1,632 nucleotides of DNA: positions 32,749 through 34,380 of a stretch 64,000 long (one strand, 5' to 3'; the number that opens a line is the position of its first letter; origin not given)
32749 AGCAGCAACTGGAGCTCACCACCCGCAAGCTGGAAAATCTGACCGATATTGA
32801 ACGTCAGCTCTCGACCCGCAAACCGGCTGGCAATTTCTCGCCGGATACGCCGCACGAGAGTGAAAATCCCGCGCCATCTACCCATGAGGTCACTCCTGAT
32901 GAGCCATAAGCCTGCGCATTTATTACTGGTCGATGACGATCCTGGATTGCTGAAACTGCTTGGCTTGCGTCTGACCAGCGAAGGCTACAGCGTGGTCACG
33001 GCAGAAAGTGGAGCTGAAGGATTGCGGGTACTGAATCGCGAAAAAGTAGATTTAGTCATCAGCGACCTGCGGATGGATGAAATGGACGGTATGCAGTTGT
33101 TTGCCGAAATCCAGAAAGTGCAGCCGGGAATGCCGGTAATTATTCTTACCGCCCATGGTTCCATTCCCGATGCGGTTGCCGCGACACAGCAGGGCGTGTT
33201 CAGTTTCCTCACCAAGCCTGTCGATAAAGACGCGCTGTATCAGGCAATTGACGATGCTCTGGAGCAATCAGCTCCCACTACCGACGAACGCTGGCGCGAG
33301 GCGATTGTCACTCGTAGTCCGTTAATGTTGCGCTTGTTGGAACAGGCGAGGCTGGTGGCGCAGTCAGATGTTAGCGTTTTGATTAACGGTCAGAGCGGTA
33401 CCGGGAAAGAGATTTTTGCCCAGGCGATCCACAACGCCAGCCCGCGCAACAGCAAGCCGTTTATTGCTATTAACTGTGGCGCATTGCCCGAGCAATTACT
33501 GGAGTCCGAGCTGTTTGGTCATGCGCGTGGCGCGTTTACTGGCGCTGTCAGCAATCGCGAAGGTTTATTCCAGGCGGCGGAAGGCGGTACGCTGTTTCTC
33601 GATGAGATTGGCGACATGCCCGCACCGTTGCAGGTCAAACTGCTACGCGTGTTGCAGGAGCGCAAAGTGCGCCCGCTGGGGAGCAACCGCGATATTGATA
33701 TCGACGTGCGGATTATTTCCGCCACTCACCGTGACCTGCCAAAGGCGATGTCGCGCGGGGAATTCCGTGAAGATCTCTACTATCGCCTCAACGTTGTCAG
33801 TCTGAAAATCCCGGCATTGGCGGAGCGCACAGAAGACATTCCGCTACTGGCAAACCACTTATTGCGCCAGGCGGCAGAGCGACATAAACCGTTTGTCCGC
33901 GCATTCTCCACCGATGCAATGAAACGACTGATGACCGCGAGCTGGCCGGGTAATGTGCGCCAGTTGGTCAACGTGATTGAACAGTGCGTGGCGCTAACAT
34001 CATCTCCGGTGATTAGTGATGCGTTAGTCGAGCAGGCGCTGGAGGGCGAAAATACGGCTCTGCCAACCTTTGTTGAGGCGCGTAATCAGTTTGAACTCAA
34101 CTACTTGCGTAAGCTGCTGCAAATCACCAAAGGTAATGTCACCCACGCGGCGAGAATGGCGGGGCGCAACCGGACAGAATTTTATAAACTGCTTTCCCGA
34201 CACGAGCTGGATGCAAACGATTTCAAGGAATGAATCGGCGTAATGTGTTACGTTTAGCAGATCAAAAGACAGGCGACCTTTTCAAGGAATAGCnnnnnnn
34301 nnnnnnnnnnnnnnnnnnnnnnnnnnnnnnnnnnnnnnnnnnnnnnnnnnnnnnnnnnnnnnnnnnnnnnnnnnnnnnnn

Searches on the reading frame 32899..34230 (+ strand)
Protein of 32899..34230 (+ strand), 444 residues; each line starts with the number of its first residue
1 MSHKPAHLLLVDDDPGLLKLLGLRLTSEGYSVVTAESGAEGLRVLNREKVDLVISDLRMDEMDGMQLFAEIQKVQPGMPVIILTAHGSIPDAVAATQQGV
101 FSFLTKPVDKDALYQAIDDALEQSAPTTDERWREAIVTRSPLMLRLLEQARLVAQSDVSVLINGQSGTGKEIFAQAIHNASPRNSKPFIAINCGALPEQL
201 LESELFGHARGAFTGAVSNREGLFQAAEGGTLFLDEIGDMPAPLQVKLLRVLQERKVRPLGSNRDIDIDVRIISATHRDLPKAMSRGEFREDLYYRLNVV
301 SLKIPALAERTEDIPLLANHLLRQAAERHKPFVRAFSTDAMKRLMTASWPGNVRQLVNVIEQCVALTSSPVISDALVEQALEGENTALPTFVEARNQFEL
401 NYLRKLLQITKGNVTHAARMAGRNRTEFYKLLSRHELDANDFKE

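Call 22: list_cluster_members(proteins=[L007:1606-2937:+, L012:1606-2937:+, L011:1606-2937:+, window:32899-34230:+, L006:1606-2937:+, L009:1606-2937:+, L007:903-1613:+, L012:903-1613:+, window:32196-32906:+, L003:1603-2937:+])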
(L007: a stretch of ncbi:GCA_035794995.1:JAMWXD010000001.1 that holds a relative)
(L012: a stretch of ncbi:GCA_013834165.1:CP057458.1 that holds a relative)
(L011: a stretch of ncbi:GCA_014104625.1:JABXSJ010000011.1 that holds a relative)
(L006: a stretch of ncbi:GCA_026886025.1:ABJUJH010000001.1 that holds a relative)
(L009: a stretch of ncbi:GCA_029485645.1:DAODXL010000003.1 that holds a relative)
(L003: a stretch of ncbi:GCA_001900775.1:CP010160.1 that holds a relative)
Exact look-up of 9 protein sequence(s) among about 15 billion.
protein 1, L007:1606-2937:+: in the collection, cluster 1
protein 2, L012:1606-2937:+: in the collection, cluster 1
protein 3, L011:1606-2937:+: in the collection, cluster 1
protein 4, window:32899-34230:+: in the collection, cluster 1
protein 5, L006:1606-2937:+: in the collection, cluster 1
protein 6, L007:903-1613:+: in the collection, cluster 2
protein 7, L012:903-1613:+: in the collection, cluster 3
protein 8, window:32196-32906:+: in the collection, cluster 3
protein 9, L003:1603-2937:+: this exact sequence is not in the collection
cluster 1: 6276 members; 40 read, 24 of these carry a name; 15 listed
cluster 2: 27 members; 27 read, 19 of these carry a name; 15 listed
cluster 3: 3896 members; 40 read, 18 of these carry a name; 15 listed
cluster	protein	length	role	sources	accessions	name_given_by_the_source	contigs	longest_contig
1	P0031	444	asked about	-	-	two-component system response regulator GlrR [Escherichia coli] | Response regulator n=1 Tax=Escherichia coli TaxID=562 RepID=A0A1Q6BEG4_ECOLX | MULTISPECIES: two-component system response regulator GlrR [Escherichia]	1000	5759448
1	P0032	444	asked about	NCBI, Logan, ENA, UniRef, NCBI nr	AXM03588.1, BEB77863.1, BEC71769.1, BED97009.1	two-component system response regulator GlrR [Escherichia coli] | Two-component system response regulator GlrR n=3 Tax=Escherichia TaxID=561 ... | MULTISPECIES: two-component system response regulator GlrR [Escherichia]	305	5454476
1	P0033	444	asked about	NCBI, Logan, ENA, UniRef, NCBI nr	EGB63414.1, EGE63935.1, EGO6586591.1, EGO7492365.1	two-component system response regulator GlrR [Escherichia coli] | Response regulator n=1 Tax=Escherichia coli TaxID=562 RepID=A0A0L7APC4_ECOLX | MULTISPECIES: two-component system response regulator GlrR [Escherichia]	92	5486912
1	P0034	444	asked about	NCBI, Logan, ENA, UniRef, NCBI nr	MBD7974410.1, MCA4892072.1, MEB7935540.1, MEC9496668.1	two-component system response regulator GlrR [Escherichia sp. E4208] | Two-component system response regulator GlrR n=1 Tax=Escherichia whittamii TaxID=2762229 ... | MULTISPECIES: two-component system response regulator GlrR [Escherichia]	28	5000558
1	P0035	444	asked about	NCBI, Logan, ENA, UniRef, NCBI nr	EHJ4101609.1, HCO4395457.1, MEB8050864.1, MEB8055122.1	TPA: two-component system response regulator GlrR [Escherichia fergusonii] | two-component system response regulator GlrR n=1 Tax=Escherichia fergusonii TaxID=564 ... | two-component system response regulator GlrR [Escherichia fergusonii]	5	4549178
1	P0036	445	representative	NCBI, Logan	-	-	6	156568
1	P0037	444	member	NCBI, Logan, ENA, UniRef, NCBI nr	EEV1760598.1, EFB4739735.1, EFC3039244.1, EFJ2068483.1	two-component system response regulator GlrR [Escherichia coli] | two-component system response regulator GlrR n=1 Tax=Escherichia coli TaxID=562 ...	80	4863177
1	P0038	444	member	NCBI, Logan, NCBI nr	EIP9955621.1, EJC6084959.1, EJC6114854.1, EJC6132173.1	two-component system response regulator GlrR [Escherichia coli]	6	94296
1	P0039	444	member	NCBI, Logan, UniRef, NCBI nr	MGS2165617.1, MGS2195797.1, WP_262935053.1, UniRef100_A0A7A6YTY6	two-component system response regulator GlrR [Escherichia coli] | Two-component system response regulator GlrR n=1 Tax=Escherichia coli TaxID=562 ...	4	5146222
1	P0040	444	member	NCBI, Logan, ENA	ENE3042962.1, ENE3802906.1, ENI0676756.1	two-component system response regulator GlrR [Escherichia coli]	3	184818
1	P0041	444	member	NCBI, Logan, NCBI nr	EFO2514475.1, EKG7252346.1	two-component system response regulator GlrR [Escherichia coli]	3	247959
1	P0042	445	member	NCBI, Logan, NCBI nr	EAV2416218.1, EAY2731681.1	two-component system response regulator GlrR [Salmonella enterica]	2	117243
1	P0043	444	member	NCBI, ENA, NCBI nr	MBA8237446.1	two-component system response regulator GlrR [Escherichia coli]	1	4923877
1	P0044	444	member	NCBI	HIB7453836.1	TPA: two-component system response regulator GlrR [Escherichia coli]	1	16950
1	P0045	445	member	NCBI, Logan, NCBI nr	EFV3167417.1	two-component system response regulator GlrR [Salmonella enterica subsp. enterica serovar ...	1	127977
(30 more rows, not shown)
